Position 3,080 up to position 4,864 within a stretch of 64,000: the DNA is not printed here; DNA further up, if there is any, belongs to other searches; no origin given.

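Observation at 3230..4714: ImcH-like 7-heme NapC/NirT-family inner-membrane cytochrome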

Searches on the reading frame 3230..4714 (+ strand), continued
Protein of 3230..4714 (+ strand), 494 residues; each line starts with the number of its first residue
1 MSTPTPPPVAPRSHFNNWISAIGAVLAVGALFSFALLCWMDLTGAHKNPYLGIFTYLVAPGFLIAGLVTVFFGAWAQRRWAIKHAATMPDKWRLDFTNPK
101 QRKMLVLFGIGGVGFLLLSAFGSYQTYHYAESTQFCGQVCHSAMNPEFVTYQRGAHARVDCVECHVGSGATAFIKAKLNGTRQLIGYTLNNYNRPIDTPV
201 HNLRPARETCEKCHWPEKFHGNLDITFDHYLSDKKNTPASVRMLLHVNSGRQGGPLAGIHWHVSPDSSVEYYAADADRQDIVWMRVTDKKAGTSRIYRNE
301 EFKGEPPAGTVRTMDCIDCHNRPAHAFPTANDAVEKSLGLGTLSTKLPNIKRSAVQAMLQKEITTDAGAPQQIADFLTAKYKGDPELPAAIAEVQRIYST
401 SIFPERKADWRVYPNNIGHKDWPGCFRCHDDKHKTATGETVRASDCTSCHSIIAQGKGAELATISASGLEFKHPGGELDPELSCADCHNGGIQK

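Call 54: predict_structure(alignment_id=A2)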
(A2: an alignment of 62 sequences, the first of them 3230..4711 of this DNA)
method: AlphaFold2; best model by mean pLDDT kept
length: 494 residues; sequences in the alignment: 62
mean_pLDDT: 69.3   pTM: 0.56
mean pLDDT of the five models: 69.3, 66.5, 65.3, 63.5, 63.0
residues with pLDDT >= 90: 63; 70-90: 179; 50-70: 179; < 50: 73
segments of 3 or more residues with pLDDT < 50: 195-208, 212-220, 248-263, 316-325, 415-420, 424-429, 443-446, 468-473
pLDDT, mean of each block of 10 residues (from residue 1): 62 84 89 82 60 73 91 90 79 82 83 78 64 61 58 55 53 59 63 51 47 45 68 80 57 37 59 73 80 83 85 55 53 87 92 91 87 96 95 93 74 50 48 68 51 65 56 55 55 50
secondary structure, 60 per line:
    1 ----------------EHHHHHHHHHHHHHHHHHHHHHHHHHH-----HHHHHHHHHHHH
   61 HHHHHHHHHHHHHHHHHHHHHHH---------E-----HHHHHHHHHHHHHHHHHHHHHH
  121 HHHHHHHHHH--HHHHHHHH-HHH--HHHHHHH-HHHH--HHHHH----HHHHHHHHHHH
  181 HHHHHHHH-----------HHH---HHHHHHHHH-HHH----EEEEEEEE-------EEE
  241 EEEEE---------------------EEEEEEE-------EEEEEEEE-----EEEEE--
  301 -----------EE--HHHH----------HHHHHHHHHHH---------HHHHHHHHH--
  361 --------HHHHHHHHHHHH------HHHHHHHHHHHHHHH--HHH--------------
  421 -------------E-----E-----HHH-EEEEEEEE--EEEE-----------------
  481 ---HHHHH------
elements in order: H18-43 H49-83 H99-130 H133-140 H147-153 H155-158 H161-165 H170-188 H206-214 E223-230 E238-245 E267-273 E281-288 E294-298 H316-319 H330-340 H350-358 H369-380 H387-401 E450-457 E460-463 H484-488

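Call 56: fold_search(model_id=the predicted structure, library=pdb)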
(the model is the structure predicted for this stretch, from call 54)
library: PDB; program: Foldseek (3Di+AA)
matches with E <= 10: 424; with E <= 0.001: 0
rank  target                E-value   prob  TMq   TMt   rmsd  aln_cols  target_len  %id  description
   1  2j7a_C                7.3e-03  1.00  0.18  0.51   4.1       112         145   28  Crystal structure of cytochrome c nitrite reductase NrfHA complex from Desulfovibrio vulgaris (released 2006-12-06)
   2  2vr0_F                1.4e-02  1.00  0.19  0.53   4.3       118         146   27  Crystal structure of cytochrome c nitrite reductase NrfHA complex bound to the HQNO inhibitor (released 2008-06-03)
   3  2j7a_O                1.9e-02  1.00  0.18  0.53   3.4       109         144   23  Crystal structure of cytochrome c nitrite reductase NrfHA complex from Desulfovibrio vulgaris (released 2006-12-06)
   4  5wb1                  1.8e-01  0.08  0.10  0.11  25.6       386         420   10  Ligand-free US28 with stabilizing intracellular nanobody (released 2018-06-13)
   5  8qu6_H                3.4e-01  0.04  0.09  0.07  20.8       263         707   11  Mycobacterium smegnatis RNA polymerase transcription initiation complex with SigmaA, RbpA, HelD and an upstream-fork p (released 2024-10-02)
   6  5urk                  3.4e-01  0.04  0.06  0.03  24.2       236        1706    9  Crystal structure of human BRR2 in complex with T-3935799 (released 2017-07-19)
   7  6tgb_A                3.6e-01  0.04  0.09  0.05  26.2       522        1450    9  CryoEM structure of the binary DOCK2-ELMO1 complex (released 2020-07-29)
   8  4f92                  4.2e-01  0.04  0.07  0.03  22.6       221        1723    9  Brr2 Helicase Region S1087L (released 2012-10-17)
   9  4hdo_A                4.4e-01  0.09  0.07  0.09  17.1       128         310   16  Crystal structure of the binary Complex of KRIT1 bound to the Rap1 GTPase (released 2013-07-10)
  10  8qn8_H                4.7e-01  0.04  0.09  0.07  21.4       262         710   11  Mycobacterium smegmatis RNA polymerase in complex with HelD, SigA and RbpA in State II (released 2024-10-02)
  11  7rto_B                7.0e-01  0.03  0.08  0.10  28.3       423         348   10  Cryo-EM structure of bluetongue virus capsid protein VP5 at low endosomal pH intermediate state 2 (released 2021-11-03)
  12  8bce_B                7.4e-01  0.03  0.06  0.03  21.3       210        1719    8  Human Brr2 Helicase Region in complex with C-tail deleted Jab1 and compound 76 (released 2023-03-08)
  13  6mbz_B                8.2e-01  0.03  0.07  0.07  25.8       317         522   11  Structure of Transcription Factor (released 2019-06-19)
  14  8i6v_C                8.6e-01  0.82  0.12  0.49   6.5        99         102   22  Cryo-EM structure of the polyphosphate polymerase VTC complex(Vtc4/Vtc3/Vtc1) (released 2023-03-01)
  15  7ytj_A                8.6e-01  0.75  0.11  0.40   7.7       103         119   17  Cryo-EM structure of VTC complex (released 2023-02-22)
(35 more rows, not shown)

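Call 65: find_encoding_contigs(protein=P0096, flank=10000, max_places=2)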
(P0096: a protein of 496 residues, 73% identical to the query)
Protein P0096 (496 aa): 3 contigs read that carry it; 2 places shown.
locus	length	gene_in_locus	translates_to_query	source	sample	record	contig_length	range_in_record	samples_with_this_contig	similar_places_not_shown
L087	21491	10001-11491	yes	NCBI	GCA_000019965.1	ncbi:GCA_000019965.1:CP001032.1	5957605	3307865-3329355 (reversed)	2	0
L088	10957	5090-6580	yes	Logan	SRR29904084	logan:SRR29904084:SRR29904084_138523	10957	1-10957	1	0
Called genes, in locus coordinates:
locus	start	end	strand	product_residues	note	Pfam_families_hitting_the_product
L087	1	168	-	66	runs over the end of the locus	-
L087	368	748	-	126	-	-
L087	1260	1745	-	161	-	-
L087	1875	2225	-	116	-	-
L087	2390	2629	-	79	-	-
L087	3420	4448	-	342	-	PF01565:FAD_binding_4, PF02873:MurB_C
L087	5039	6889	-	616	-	PF01578:Cytochrom_C_asm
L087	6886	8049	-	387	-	PF05140:ResB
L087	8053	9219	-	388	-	-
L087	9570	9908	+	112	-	PF13442:Cytochrome_CBB3, PF00034:Cytochrom_C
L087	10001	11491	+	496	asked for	PF03264:Cytochrom_NNT (weak), PF14522:Cytochrome_C7 (faint), PF14537:Cytochrom_c3_2 (weak)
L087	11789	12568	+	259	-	PF14522:Cytochrome_C7 (faint), PF14537:Cytochrom_c3_2 (faint), PF22113:Mtrc-MtrF_II-IV_dom (faint), PF22678:Cytochrom_c_NrfB-like (faint), PF09699:Paired_CXXCH_1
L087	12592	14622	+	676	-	-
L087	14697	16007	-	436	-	PF01266:DAO (faint), PF07992:Pyr_redox_2, PF00070:Pyr_redox, PF22366:NDH2_C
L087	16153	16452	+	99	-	PF06155:GBBH-like_N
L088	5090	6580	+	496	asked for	PF03264:Cytochrom_NNT (weak), PF14522:Cytochrome_C7 (faint), PF14537:Cytochrom_c3_2 (weak)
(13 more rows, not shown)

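Call 66: find_encoding_contigs(protein=P0001, flank=3000, max_places=3)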
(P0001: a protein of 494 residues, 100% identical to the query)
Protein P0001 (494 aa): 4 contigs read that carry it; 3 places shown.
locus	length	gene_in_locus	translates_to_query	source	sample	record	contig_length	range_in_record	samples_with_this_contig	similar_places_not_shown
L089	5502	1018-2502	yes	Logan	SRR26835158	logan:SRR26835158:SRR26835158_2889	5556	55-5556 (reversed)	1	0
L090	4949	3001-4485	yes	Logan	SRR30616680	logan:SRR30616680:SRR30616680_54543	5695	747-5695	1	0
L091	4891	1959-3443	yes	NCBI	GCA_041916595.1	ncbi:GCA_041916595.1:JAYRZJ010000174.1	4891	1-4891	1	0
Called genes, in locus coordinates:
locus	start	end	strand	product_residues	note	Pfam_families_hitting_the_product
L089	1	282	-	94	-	?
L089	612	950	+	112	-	PF13442:Cytochrome_CBB3, PF00034:Cytochrom_C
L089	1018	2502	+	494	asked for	PF03264:Cytochrom_NNT, PF14522:Cytochrome_C7 (faint), PF14537:Cytochrom_c3_2 (weak)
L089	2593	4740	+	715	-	PF09699:Paired_CXXCH_1 (faint), PF14522:Cytochrome_C7 (faint), PF14537:Cytochrom_c3_2 (faint), PF22113:Mtrc-MtrF_II-IV_dom (faint), PF01292:Ni_hydr_CYTB (faint)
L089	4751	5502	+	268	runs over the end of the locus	?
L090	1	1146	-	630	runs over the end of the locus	?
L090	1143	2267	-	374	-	-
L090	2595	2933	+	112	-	PF13442:Cytochrome_CBB3, PF00034:Cytochrom_C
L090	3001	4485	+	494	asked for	PF03264:Cytochrom_NNT, PF14522:Cytochrome_C7 (faint), PF14537:Cytochrom_c3_2 (weak)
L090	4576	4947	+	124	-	?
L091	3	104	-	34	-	?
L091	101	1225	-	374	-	-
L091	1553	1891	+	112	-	PF13442:Cytochrome_CBB3, PF00034:Cytochrom_C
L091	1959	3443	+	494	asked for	PF03264:Cytochrom_NNT, PF14522:Cytochrome_C7 (faint), PF14537:Cytochrom_c3_2 (weak)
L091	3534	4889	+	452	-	?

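Call 74: search_protein_families(library=ncbifam, proteins=[P0096], max_evalue=0.01)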
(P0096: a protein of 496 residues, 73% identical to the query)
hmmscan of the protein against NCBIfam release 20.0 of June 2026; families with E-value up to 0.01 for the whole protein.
P0096 (496 aa): 1 family
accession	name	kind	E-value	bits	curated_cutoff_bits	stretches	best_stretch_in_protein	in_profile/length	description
TIGR03153.1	cytochr_NrfH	equivalog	2.5e-14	53.5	134.2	1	116-216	8-109/138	cytochrome c nitrite reductase small subunit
